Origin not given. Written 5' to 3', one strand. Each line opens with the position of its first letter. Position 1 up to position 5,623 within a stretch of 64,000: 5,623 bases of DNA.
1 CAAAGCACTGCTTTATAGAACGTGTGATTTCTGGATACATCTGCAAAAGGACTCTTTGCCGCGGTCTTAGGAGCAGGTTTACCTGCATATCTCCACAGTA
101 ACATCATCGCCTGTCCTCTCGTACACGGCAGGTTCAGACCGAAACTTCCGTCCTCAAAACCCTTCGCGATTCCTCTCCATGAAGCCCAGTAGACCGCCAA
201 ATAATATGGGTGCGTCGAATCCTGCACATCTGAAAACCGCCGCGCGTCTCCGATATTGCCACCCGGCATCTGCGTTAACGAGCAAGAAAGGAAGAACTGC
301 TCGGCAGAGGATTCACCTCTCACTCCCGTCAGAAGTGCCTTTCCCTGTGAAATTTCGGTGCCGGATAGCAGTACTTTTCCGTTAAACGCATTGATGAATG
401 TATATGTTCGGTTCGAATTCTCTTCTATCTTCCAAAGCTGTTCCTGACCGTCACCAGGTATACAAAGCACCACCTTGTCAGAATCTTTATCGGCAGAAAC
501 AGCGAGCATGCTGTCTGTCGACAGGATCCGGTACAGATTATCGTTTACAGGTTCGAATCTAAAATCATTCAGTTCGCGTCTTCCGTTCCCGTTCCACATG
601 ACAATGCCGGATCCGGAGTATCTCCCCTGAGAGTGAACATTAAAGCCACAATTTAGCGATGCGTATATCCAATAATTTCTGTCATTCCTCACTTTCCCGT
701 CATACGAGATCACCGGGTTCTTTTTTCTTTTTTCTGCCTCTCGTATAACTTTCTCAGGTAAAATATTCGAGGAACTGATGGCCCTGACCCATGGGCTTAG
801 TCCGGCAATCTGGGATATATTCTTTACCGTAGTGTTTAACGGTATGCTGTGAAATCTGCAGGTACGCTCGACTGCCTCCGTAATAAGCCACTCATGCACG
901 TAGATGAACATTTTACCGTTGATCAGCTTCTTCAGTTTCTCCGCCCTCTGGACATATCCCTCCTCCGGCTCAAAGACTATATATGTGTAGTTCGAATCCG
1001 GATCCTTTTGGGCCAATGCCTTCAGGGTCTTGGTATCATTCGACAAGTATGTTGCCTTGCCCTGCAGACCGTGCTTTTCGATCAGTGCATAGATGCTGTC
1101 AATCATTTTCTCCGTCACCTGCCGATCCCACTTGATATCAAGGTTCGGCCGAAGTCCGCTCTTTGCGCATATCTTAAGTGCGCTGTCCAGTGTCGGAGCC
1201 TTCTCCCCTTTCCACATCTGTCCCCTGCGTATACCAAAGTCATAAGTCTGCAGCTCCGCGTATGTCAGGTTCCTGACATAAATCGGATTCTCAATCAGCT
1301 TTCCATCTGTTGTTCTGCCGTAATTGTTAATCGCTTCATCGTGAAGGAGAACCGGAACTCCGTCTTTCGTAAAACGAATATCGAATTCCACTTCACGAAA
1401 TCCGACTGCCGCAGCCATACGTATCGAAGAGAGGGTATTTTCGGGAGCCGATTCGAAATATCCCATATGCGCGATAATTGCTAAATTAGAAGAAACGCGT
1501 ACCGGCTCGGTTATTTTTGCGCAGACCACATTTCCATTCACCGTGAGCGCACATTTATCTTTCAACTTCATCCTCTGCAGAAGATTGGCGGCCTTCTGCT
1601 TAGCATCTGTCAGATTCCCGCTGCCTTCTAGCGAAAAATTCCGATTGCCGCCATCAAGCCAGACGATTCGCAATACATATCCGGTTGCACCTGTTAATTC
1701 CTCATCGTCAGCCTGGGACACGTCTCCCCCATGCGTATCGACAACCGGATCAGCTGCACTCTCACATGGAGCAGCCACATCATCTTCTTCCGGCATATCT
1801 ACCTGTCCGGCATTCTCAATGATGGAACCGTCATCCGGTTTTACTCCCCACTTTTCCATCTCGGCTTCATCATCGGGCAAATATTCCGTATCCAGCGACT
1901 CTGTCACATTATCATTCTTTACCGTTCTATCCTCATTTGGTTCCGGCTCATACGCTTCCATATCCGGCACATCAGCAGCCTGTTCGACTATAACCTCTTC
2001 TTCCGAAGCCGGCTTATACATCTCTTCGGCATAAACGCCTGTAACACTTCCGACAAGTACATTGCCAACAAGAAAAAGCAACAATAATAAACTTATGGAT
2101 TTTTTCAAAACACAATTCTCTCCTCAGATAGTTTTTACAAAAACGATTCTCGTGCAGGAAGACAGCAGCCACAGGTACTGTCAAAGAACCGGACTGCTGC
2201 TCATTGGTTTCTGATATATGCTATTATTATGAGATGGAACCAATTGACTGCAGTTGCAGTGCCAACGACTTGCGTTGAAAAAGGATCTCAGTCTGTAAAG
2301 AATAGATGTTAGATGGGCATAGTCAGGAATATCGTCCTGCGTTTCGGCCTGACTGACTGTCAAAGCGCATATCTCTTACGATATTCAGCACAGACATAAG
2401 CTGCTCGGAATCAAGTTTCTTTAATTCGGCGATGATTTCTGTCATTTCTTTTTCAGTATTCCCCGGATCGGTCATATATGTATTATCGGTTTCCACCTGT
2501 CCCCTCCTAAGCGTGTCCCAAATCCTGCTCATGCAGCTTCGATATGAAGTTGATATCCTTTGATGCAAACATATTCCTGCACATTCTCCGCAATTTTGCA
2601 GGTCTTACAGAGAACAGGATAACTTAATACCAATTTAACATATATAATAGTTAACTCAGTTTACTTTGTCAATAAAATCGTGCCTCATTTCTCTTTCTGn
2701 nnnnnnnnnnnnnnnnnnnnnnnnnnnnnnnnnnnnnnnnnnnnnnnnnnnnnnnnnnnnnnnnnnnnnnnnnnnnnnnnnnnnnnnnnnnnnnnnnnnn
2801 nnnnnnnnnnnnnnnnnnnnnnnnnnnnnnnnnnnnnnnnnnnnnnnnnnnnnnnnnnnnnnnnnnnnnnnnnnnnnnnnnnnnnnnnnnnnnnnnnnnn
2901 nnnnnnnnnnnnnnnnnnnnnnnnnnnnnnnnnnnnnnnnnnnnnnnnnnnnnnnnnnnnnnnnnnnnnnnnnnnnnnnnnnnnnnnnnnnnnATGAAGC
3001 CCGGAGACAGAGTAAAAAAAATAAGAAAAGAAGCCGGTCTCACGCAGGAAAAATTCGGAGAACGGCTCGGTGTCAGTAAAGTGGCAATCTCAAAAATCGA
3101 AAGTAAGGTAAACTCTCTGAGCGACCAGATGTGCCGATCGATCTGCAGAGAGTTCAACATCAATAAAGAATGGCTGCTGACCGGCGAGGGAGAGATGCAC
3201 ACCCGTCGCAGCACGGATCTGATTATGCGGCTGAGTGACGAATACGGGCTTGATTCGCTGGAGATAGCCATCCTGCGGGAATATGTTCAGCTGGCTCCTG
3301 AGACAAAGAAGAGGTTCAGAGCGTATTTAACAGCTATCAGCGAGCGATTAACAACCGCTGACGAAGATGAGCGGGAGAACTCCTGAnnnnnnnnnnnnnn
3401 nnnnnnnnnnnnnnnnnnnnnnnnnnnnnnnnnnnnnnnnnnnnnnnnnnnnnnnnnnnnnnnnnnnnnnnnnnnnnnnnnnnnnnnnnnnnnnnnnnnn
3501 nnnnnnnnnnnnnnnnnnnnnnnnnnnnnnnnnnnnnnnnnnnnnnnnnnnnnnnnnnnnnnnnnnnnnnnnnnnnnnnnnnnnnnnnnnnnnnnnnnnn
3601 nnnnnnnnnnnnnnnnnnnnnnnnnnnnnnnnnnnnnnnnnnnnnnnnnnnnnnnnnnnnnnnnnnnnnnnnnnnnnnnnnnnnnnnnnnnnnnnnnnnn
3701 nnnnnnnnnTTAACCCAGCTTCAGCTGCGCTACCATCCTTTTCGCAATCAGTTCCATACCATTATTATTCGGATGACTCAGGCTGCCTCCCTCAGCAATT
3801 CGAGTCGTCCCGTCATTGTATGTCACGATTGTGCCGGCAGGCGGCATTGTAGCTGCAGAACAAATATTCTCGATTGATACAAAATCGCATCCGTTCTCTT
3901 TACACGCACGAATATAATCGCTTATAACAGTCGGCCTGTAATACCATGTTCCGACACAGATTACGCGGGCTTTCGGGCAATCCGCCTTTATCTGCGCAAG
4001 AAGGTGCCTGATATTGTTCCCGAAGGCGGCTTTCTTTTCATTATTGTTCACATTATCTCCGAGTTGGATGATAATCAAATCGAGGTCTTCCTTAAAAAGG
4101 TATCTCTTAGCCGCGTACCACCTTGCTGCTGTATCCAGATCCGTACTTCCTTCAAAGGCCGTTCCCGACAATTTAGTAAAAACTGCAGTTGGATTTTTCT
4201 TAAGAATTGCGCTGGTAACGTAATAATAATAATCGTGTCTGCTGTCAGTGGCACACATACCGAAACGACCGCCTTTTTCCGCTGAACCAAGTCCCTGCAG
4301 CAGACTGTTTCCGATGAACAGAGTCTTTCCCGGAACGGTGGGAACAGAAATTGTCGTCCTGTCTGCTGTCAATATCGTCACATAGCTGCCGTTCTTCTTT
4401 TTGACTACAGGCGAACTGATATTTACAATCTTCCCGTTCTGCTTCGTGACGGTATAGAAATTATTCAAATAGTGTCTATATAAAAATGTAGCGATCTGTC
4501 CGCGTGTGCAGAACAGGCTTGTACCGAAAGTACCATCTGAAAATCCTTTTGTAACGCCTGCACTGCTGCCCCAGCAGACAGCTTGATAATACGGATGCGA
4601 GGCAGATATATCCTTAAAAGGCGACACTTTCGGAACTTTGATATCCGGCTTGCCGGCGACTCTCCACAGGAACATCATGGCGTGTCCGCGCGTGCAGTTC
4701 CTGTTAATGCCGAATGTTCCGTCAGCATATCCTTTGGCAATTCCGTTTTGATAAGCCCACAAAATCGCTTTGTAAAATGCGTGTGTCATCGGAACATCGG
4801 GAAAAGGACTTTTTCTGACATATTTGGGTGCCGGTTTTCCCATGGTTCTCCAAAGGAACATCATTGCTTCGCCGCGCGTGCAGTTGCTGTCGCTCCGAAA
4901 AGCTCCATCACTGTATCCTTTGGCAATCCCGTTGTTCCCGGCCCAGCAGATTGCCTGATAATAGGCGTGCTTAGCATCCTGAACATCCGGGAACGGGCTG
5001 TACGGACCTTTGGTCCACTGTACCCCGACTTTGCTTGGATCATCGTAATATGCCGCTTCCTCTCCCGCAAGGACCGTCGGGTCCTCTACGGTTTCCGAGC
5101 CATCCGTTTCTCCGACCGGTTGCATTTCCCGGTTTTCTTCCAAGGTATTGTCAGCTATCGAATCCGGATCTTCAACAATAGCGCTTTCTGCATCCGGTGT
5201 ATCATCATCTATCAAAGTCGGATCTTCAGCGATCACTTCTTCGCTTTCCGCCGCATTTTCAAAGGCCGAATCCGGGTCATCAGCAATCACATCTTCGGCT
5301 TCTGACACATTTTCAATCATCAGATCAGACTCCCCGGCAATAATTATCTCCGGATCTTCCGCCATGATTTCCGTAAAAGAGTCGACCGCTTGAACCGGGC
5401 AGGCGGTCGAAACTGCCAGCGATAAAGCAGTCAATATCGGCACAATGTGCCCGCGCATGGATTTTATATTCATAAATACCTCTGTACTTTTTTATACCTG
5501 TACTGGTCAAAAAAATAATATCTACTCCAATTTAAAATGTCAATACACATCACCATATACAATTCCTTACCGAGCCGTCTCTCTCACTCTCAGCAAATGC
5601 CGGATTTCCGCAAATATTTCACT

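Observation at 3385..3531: Captured 147-bp NUDIX fragment with 19 substitutions, all synonymous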

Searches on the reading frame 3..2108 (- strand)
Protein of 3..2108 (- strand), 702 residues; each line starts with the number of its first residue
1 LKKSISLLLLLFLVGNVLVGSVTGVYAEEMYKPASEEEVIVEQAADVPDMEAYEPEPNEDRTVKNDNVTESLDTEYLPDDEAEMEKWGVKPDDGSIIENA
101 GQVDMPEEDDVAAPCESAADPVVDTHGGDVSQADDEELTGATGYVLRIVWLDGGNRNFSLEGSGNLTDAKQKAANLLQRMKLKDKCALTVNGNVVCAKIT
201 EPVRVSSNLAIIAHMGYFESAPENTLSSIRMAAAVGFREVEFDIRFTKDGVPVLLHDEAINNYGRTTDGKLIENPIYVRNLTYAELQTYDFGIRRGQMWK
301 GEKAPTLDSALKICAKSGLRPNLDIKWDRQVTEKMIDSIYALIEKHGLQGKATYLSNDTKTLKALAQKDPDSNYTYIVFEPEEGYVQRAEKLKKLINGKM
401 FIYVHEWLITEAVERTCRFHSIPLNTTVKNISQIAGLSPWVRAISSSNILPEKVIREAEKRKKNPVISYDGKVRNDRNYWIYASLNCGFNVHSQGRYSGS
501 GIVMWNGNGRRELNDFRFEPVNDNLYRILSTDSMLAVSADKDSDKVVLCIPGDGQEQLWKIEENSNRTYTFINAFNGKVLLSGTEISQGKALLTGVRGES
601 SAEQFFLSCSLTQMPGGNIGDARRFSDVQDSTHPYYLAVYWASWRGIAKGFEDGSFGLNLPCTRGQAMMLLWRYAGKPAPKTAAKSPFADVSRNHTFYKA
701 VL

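Call 8: search_protein_families(library=pfam, proteins=[window:3-2108:-])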
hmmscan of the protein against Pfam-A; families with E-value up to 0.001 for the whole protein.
window:3-2108:- (702 aa): 3 families
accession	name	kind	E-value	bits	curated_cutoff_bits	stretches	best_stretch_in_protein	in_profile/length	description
PF03009.23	GDPD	-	3.5e-26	93.3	23.6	1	214-392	1-181/244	Glycerophosphoryl diester phosphodiesterase family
PF00395.25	SLH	-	2.8e-06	27.6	20.8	1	624-667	1-43/44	S-layer homology domain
PF14200.12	RicinB_lectin_2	-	3.4e-06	28.1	25.6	1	516-580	5-73/89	Ricin-type beta-trefoil lectin domain-like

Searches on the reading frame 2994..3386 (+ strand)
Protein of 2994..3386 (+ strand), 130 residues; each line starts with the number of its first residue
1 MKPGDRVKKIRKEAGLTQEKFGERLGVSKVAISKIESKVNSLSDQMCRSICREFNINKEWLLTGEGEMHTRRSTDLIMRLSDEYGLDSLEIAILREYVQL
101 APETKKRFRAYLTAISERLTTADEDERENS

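Call 8: search_protein_families(library=pfam, proteins=[window:2994-3386:+])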
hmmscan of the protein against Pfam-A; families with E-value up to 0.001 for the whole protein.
window:2994-3386:+ (130 aa): 5 families
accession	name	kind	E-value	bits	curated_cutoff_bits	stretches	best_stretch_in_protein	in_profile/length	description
PF12844.13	HTH_19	-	5.5e-14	52.3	30.2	1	4-67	1-64/64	Helix-turn-helix domain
PF01381.28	HTH_3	-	1.3e-13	51.2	23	1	7-61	1-55/55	Helix-turn-helix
PF13560.12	HTH_31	-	1.5e-07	32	27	1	4-52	3-52/64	Helix-turn-helix domain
PF07022.19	Phage_CI_repr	-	0.00059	20.6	22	0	5-68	1-64/65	Bacteriophage CI repressor helix-turn-helix domain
PF04545.22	Sigma70_r4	-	0.00079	19.3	24.1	0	11-38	16-43/50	Sigma-70, region 4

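Call 37: find_encoding_contigs(protein=window:2994-3383:+, flank=8000, max_places=10)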
Protein window:2994-3383:+ (130 aa): 22 contigs read that carry it; 10 places shown.
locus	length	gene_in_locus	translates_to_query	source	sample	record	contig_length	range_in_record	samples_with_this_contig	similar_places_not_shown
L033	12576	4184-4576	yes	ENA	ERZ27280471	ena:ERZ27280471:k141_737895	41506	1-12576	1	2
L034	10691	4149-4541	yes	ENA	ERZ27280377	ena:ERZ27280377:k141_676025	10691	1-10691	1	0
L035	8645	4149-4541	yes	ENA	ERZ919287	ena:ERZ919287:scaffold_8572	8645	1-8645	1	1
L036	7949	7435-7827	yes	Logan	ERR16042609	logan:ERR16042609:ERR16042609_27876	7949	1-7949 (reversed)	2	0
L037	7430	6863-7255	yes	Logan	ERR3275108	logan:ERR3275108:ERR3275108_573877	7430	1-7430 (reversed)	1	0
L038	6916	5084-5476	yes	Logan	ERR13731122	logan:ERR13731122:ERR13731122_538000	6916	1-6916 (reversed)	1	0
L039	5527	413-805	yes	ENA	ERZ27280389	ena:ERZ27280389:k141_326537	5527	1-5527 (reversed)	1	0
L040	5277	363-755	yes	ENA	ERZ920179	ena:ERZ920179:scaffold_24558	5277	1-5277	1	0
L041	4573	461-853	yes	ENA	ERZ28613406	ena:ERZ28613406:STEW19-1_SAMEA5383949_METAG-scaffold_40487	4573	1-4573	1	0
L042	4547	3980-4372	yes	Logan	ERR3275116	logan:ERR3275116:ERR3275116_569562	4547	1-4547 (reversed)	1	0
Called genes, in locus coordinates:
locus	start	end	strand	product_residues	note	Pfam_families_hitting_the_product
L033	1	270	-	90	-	?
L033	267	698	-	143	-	-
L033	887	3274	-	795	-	PF03009:GDPD, PF14200:RicinB_lectin_2 (weak), PF00395:SLH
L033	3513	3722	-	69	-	-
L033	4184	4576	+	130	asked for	PF12844:HTH_19, PF13560:HTH_31 (weak), PF01381:HTH_3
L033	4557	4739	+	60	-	-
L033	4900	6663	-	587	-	PF00395:SLH, PF13472:Lipase_GDSL_2 (weak)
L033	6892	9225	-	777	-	PF03009:GDPD, PF00395:SLH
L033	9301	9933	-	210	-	PF00293:NUDIX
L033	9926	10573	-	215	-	PF04854:DUF624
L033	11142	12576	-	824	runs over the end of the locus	PF00483:NTP_transferase, PF12804:NTP_transf_3, PF01050:MannoseP_isomer, PF07883:Cupin_2 (faint), PF20511:PMI_typeI_cat, PF21621:MPI_cupin_dom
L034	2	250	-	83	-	?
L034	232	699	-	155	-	-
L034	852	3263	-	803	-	PF03009:GDPD, PF14200:RicinB_lectin_2 (weak), PF00395:SLH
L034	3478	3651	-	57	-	-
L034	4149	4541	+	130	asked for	PF12844:HTH_19, PF13560:HTH_31 (weak), PF01381:HTH_3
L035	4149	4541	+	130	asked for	PF12844:HTH_19, PF13560:HTH_31 (weak), PF01381:HTH_3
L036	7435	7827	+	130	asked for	PF12844:HTH_19, PF13560:HTH_31 (weak), PF01381:HTH_3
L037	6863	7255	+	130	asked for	PF12844:HTH_19, PF13560:HTH_31 (weak), PF01381:HTH_3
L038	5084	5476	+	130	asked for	PF12844:HTH_19, PF13560:HTH_31 (weak), PF01381:HTH_3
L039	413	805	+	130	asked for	PF12844:HTH_19, PF13560:HTH_31 (weak), PF01381:HTH_3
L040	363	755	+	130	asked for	PF12844:HTH_19, PF13560:HTH_31 (weak), PF01381:HTH_3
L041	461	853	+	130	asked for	PF12844:HTH_19, PF13560:HTH_31 (weak), PF01381:HTH_3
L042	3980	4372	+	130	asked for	PF12844:HTH_19, PF13560:HTH_31 (weak), PF01381:HTH_3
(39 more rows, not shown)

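Call 65: search_protein_families(library=ncbifam, proteins=[window:2994-3386:+])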
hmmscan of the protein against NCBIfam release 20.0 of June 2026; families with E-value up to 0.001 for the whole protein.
window:2994-3386:+ (130 aa): 10 families
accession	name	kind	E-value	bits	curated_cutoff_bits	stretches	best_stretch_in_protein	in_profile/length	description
NF041951.1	phage_RstR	subfamily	2e-09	37.7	80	1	1-88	1-86/108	RstR family transcriptional repressor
NF041575.1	antitoxPezA_Strep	equivalog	3.6e-08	33.5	290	1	4-58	3-57/158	type II toxin-antitoxin system antitoxin PezA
TIGR03070.1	couple_hipB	subfamily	1.8e-07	31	71.65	1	4-42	4-42/58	type II toxin-antitoxin system Y4mF family antitoxin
TIGR03830.1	CxxCG_CxxCG_HTH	subfamily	5.1e-07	29.5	61.8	1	5-47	68-110/127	type II TA system antitoxin MqsA family protein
NF007257.0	PRK09706.1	subfamily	2.3e-06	27.4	101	1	4-74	7-77/135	transcriptional repressor DicA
NF038139.1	Reg_Aceta_RamB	equivalog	8.4e-05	21.4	700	1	4-124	4-125/465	acetate metabolism transcriptional regulator RamB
NF007408.0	PRK09943.1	equivalog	0.00011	21.9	211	1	2-41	7-46/185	HTH-type transcriptional regulator PuuR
TIGR00270.2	TIGR00270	equivalog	0.00015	21.6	110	1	5-57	78-130/159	multiprotein bridging factor aMBF1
NF006015.0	PRK08154.1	subfamily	0.00024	20.3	204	1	4-70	32-100/314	anaerobic benzoate catabolism transcriptional regulator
NF047948.1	male_kill_WMK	equivalog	0.00097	18.7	300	0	2-84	162-242/300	WO male-killing family protein Wmk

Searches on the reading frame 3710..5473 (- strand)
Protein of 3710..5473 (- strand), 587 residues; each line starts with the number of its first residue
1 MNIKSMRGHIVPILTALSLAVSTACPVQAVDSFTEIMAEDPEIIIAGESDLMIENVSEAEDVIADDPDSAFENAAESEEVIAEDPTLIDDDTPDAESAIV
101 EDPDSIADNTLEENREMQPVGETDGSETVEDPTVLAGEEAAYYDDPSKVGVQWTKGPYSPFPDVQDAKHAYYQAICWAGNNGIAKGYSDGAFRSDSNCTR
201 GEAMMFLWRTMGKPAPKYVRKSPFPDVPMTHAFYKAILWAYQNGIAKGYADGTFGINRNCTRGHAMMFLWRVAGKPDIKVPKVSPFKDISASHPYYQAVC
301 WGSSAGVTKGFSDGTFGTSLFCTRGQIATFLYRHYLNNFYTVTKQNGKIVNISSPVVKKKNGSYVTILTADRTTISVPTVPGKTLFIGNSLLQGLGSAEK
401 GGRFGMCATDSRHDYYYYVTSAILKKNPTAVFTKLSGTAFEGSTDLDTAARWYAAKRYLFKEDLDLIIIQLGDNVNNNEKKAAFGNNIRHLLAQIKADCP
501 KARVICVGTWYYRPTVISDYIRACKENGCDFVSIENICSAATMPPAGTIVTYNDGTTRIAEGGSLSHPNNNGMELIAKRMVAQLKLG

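Call 8: search_protein_families(library=pfam, proteins=[window:3710-5473:-])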
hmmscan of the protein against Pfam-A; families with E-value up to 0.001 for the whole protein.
window:3710-5473:- (587 aa): 2 families
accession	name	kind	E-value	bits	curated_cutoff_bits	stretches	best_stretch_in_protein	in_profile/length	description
PF00395.25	SLH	-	5e-34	116.5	20.8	3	223-265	1-43/44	S-layer homology domain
PF13472.12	Lipase_GDSL_2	-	3.1e-08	34.8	32.9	1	386-574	1-177/178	GDSL-like Lipase/Acylhydrolase family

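Call 51: find_encoding_contigs(protein=window:3713-5473:-, flank=9000, max_places=10)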
Protein window:3713-5473:- (587 aa): 16 contigs read that carry it; 10 places shown.
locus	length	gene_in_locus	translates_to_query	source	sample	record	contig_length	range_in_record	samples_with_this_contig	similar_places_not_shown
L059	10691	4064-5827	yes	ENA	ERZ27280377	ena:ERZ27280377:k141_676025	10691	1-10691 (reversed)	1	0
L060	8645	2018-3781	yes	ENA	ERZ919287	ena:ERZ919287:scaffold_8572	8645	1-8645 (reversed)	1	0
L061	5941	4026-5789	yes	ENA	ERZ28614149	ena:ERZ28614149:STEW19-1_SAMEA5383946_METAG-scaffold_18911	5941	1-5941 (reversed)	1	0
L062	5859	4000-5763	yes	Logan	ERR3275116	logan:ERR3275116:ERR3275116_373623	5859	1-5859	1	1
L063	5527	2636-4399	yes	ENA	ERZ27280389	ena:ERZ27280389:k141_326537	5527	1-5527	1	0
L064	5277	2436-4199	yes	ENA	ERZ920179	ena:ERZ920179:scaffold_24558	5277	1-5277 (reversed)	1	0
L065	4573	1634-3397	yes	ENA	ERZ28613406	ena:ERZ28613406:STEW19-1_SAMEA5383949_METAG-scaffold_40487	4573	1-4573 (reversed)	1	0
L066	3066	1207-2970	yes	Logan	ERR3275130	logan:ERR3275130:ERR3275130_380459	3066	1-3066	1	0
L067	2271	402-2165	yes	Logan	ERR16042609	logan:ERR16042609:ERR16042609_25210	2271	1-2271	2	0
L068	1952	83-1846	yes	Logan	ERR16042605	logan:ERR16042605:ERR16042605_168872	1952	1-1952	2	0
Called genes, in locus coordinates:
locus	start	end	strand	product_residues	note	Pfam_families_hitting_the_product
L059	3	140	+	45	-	?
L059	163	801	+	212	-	PF04854:DUF624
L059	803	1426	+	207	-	PF00293:NUDIX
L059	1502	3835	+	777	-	PF03009:GDPD, PF00395:SLH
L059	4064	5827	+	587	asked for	PF00395:SLH, PF13472:Lipase_GDSL_2 (weak)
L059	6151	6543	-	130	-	PF12844:HTH_19, PF13560:HTH_31 (weak), PF01381:HTH_3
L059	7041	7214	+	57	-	-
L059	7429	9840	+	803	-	PF03009:GDPD, PF14200:RicinB_lectin_2 (weak), PF00395:SLH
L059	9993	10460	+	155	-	-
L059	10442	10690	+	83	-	?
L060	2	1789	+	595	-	?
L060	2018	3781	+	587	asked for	PF00395:SLH, PF13472:Lipase_GDSL_2 (weak)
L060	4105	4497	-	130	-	PF12844:HTH_19, PF13560:HTH_31 (weak), PF01381:HTH_3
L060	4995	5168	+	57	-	-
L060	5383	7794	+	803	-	PF03009:GDPD, PF14200:RicinB_lectin_2 (weak), PF00395:SLH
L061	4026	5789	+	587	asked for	PF00395:SLH, PF13472:Lipase_GDSL_2 (weak)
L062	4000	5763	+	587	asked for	PF00395:SLH, PF13472:Lipase_GDSL_2 (weak)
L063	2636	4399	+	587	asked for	PF00395:SLH, PF13472:Lipase_GDSL_2 (weak)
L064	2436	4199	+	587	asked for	PF00395:SLH, PF13472:Lipase_GDSL_2 (weak)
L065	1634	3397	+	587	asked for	PF00395:SLH, PF13472:Lipase_GDSL_2 (weak)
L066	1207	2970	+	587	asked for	PF00395:SLH, PF13472:Lipase_GDSL_2 (weak)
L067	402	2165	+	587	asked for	PF00395:SLH, PF13472:Lipase_GDSL_2 (weak)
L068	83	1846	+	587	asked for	PF00395:SLH, PF13472:Lipase_GDSL_2 (weak)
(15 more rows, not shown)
